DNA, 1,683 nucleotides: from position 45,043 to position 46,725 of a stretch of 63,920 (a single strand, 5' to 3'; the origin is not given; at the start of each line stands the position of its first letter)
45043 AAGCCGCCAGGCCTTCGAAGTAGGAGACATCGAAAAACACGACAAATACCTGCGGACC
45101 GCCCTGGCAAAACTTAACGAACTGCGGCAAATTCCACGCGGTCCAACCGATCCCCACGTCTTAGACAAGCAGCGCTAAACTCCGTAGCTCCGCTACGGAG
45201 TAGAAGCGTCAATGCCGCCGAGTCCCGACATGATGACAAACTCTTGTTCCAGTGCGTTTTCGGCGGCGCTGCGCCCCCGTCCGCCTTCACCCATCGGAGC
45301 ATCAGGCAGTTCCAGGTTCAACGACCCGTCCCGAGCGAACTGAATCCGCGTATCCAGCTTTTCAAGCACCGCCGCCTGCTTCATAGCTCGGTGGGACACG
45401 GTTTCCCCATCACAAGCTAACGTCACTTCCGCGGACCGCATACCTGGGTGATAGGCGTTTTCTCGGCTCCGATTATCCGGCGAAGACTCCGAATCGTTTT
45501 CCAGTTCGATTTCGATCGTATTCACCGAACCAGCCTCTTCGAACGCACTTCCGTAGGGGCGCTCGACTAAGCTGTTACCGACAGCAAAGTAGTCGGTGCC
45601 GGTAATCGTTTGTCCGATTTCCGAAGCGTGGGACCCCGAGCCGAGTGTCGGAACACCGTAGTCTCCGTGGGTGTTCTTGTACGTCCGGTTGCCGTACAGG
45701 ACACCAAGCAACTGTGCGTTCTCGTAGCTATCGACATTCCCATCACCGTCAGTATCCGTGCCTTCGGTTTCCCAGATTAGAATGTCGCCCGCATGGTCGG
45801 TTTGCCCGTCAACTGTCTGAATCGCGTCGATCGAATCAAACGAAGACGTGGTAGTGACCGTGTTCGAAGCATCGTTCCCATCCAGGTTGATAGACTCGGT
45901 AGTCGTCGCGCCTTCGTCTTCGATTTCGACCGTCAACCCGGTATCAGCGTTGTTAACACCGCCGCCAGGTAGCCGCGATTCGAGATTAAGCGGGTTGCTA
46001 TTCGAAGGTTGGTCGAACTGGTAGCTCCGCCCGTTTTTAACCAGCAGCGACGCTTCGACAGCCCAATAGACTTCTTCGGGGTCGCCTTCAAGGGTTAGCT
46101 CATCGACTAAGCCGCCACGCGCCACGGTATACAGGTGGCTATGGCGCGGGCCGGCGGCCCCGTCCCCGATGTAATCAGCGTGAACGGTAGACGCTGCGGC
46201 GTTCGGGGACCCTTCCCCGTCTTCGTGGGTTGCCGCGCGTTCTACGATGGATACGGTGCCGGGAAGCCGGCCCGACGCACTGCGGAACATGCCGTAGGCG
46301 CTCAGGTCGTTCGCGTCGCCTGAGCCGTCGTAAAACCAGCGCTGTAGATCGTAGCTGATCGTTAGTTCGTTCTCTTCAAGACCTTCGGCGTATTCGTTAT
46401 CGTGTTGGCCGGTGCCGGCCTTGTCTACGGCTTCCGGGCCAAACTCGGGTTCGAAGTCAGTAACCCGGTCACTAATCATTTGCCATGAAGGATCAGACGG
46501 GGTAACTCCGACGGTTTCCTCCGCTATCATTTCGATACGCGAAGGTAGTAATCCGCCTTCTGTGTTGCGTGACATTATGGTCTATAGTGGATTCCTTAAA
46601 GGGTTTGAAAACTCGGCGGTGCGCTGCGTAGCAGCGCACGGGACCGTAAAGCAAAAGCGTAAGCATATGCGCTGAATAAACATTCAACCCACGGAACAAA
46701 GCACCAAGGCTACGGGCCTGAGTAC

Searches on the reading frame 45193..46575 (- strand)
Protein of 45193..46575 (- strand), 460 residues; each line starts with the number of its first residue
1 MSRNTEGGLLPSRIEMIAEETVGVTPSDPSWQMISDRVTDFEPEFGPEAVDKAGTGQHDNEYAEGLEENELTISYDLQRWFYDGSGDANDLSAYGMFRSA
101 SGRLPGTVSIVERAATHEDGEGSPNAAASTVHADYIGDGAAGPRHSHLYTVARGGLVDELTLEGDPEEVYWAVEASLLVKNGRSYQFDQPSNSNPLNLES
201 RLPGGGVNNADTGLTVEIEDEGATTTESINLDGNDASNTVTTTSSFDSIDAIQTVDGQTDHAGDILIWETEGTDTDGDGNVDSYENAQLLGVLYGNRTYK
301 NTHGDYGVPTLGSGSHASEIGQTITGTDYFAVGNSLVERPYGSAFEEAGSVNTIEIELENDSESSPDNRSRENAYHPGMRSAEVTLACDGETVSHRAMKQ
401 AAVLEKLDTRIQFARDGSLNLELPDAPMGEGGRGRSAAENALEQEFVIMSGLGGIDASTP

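Call 8: search_protein_families(library=pfam, proteins=[window:45193-46575:-], max_evalue=0.01)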
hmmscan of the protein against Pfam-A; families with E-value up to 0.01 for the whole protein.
window:45193-46575:- (460 aa): 0 families

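Call 46: find_encoding_contigs(protein=window:45193-46575:-, flank=10000, max_places=10)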
Protein window:45193-46575:- (460 aa): 1 contig read that carries it; 1 place shown.
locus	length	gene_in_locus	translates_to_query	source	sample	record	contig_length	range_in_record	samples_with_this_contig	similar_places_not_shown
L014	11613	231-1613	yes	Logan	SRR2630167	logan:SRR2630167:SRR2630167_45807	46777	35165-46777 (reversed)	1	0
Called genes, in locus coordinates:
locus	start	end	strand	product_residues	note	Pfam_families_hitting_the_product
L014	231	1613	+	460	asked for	-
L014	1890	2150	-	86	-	-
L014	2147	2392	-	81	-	-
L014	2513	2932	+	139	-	-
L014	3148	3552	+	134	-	-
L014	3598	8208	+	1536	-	-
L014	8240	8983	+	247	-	PF03161:LAGLIDADG_2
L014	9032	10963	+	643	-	-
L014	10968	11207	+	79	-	-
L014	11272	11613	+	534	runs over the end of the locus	-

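Call 54: find_homologous_proteins(query=window:45193-46575:-, max_evalue=0.00001)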
Query window:45193-46575:- (460 aa): 24 proteins with E <= 0.00001 among 8000 candidates.
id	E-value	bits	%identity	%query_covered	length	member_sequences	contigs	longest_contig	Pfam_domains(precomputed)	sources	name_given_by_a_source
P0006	0.0e+0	1020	100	100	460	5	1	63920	-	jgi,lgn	-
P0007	4.2e-182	624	62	100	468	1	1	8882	-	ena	-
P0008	7.9e-178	610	61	100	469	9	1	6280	-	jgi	-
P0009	3.9e-177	608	61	100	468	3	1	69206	-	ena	-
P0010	6.2e-176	604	63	100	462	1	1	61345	-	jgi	-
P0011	8.9e-109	383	48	97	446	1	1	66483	-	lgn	-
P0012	5.9e-102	360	46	100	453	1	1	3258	-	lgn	-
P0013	3.1e-101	358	45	100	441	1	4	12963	-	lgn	-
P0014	3.6e-101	358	46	100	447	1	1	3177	-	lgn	-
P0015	5.1e-101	357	46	100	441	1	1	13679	-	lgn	-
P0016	7.4e-100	353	45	100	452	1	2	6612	-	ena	-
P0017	3.6e-99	351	47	97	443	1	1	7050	-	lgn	-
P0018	3.4e-98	348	44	98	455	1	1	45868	-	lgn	-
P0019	6.7e-98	347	45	100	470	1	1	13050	-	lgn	-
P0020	2.0e-73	266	40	98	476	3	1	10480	-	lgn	-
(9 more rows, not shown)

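Call 55: find_encoding_contigs(protein=P0009, flank=10000, max_places=2)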
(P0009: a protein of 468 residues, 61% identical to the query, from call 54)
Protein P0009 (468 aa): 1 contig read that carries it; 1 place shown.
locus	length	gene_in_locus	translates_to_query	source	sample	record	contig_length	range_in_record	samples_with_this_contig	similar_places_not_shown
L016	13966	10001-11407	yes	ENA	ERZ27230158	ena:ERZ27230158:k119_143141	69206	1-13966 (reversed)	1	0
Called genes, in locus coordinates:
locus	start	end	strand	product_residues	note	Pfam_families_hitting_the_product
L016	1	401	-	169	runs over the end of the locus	PF13384:HTH_23 (faint)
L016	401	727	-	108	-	-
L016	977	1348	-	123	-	-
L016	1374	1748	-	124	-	-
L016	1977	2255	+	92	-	-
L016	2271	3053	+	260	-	-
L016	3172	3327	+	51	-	-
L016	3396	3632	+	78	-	-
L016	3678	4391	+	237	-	-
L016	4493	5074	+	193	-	-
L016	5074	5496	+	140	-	-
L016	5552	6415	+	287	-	-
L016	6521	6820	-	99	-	-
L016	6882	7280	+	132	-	-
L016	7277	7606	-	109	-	-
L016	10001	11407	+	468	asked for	-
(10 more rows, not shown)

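Call 56: find_encoding_contigs(protein=P0010, flank=10000, max_places=2)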
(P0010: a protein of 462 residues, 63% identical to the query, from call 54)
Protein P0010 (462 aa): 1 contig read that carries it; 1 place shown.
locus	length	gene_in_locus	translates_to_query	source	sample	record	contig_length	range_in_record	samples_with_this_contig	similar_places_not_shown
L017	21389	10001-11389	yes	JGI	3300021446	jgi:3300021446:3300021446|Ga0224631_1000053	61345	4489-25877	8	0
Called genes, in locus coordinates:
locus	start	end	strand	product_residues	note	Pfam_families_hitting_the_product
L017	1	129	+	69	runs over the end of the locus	-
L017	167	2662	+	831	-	-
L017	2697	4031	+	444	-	-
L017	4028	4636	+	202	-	-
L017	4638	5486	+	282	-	-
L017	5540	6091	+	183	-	-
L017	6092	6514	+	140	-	-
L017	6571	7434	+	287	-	PF25209:Phage_capsid_4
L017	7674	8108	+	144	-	-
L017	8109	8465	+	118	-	PF04883:HK97-gp10_like (faint)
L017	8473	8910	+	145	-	-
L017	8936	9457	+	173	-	-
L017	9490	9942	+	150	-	-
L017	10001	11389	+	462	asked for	-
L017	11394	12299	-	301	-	-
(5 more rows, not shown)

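Call 57: find_encoding_contigs(protein=P0011, flank=10000, max_places=2)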
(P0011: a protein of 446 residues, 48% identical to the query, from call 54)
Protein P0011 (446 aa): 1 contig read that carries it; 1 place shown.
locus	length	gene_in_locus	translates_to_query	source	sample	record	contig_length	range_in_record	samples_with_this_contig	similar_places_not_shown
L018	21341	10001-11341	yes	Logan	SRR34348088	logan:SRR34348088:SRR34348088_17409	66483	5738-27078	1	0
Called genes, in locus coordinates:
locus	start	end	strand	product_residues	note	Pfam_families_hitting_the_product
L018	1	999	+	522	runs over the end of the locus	-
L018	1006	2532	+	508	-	PF06381:Phage_portal_3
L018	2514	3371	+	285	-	PF04233:Phage_Mu_F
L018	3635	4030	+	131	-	-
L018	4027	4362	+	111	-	-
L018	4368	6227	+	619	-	PF06150:ChaB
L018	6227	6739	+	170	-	-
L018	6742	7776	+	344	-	PF04454:Linocin_M18, PF19774:DUF6260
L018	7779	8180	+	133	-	-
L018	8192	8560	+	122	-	-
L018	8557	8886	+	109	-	PF04883:HK97-gp10_like (faint)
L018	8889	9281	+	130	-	-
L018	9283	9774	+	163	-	-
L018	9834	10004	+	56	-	-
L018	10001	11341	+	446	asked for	-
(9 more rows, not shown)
